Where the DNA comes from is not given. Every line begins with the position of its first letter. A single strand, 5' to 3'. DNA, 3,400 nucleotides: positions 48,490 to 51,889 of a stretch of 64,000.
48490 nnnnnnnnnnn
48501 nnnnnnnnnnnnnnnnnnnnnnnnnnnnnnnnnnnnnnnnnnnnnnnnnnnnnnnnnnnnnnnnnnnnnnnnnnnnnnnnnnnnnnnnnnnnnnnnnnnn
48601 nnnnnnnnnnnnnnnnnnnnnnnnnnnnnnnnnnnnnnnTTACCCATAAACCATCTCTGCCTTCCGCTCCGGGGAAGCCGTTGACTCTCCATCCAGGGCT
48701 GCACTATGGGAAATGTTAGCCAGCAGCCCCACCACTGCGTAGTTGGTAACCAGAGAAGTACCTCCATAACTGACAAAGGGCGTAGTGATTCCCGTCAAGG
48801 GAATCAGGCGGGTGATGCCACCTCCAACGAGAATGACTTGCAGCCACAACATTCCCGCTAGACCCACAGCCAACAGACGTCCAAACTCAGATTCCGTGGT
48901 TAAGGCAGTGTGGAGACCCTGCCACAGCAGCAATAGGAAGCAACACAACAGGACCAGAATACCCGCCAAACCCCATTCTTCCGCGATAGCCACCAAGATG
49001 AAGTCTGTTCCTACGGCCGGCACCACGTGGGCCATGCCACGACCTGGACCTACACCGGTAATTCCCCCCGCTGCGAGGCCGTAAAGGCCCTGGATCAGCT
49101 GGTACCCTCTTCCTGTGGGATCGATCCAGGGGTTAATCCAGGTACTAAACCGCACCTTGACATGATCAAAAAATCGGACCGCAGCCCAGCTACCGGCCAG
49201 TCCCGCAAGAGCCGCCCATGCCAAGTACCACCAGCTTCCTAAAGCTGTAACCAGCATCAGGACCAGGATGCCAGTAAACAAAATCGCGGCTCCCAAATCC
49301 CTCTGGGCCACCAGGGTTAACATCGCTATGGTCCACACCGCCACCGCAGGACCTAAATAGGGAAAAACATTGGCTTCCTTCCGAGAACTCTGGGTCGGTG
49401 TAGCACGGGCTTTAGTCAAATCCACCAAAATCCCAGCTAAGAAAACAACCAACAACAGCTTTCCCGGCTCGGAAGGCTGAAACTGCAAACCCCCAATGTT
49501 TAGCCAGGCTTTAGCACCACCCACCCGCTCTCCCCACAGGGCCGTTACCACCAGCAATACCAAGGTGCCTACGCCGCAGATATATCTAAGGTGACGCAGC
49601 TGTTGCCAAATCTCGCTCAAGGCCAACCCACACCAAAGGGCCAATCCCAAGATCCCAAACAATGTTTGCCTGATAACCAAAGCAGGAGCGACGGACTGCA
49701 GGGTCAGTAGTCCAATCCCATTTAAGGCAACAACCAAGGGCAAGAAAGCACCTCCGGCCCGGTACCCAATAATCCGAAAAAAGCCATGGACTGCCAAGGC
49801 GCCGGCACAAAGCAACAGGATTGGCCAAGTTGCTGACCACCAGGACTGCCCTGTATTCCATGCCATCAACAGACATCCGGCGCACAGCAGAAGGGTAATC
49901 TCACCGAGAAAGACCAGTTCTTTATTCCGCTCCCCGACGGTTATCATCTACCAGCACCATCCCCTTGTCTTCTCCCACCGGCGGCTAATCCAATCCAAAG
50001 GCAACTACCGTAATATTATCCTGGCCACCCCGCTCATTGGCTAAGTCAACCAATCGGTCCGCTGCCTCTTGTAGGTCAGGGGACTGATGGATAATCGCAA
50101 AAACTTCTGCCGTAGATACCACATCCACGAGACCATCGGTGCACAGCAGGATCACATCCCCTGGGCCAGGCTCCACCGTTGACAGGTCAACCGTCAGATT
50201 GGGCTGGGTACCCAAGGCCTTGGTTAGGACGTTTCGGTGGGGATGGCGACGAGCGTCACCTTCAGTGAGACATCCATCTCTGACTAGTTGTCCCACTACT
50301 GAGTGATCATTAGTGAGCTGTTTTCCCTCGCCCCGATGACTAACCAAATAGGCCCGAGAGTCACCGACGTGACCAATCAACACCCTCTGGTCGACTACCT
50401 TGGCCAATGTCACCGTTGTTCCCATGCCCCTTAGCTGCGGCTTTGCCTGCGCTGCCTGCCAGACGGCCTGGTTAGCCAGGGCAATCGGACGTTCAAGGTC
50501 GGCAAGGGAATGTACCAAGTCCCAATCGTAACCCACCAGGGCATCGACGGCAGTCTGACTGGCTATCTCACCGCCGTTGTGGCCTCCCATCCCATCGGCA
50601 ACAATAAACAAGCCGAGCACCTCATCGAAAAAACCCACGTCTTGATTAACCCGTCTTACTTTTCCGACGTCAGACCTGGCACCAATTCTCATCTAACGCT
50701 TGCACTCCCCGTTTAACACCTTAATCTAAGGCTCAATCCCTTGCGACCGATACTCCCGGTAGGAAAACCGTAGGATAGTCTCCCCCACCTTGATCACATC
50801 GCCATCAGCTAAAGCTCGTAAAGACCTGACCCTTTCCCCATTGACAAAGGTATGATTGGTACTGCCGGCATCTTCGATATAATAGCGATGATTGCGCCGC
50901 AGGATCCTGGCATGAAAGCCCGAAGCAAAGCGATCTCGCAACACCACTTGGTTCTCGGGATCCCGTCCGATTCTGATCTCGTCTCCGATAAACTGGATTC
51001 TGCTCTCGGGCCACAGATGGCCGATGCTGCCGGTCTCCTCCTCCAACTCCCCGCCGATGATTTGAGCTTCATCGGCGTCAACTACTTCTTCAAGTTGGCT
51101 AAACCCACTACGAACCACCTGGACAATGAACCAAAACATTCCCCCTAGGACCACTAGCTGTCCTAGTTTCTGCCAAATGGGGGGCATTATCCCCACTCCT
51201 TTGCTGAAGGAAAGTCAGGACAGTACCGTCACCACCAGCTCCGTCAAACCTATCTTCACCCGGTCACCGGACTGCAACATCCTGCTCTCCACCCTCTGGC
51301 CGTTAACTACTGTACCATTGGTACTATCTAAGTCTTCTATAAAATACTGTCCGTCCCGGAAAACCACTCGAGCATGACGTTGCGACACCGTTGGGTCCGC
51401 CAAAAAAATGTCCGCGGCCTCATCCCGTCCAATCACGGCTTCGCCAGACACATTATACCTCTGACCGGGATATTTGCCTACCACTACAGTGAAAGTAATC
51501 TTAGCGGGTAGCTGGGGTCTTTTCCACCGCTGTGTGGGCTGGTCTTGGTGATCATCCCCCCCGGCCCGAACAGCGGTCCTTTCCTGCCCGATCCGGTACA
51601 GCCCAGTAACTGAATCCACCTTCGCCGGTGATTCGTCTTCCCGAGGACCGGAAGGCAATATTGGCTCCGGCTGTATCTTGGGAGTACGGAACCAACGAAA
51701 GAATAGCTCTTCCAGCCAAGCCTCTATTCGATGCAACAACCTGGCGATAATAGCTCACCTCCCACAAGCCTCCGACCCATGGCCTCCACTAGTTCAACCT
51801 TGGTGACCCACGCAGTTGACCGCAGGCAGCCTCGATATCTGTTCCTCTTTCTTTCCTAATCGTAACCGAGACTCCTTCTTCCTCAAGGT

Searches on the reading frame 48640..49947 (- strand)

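Call 67: search_protein_families(library=pfam, proteins=[window:48640-49947:-], max_evalue=0.001)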
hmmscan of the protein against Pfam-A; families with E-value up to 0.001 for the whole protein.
window:48640-49947:- (435 aa): 1 family
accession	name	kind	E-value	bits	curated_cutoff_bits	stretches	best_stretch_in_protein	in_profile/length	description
PF01098.24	FTSW_RODA_SPOVE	-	2.9e-71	240.8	26.4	1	88-416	35-354/356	Cell cycle protein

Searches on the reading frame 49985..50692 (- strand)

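Call 67: search_protein_families(library=pfam, proteins=[window:49985-50692:-], max_evalue=0.001)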
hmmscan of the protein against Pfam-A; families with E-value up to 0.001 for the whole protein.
window:49985-50692:- (235 aa): 3 families
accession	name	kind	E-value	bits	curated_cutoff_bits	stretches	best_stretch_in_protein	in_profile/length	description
PF13672.11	PP2C_2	-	1.2e-15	58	24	1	16-199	12-185/209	Protein phosphatase 2C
PF00481.26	PP2C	-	7.9e-15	55.6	20.3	2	83-132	94-142/255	Protein phosphatase 2C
PF07228.17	SpoIIE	-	3.7e-07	30.7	25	1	158-232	103-189/192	Stage II sporulation protein E (SpoIIE)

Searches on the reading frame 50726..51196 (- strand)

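Call 67: search_protein_families(library=pfam, proteins=[window:50726-51196:-], max_evalue=0.001)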
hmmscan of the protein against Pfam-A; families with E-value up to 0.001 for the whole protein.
window:50726-51196:- (156 aa): 2 families
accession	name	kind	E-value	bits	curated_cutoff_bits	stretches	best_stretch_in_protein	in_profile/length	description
PF00498.31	FHA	-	3.7e-20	72.5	20.7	1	74-138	1-67/67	FHA domain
PF16697.10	Yop-YscD_cpl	-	2.5e-14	53.7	33.2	1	69-146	14-92/94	Inner membrane component of T3SS, cytoplasmic domain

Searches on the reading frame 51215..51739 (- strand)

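Call 67: search_protein_families(library=pfam, proteins=[window:51215-51739:-], max_evalue=0.001)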
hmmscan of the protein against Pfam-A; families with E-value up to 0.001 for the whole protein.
window:51215-51739:- (174 aa): 2 families
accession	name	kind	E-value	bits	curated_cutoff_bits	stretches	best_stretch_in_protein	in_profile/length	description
PF00498.31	FHA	-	1.5e-22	80.2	20.7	1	102-164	2-67/67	FHA domain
PF16697.10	Yop-YscD_cpl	-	4.1e-18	65.9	33.2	1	86-170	3-90/94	Inner membrane component of T3SS, cytoplasmic domain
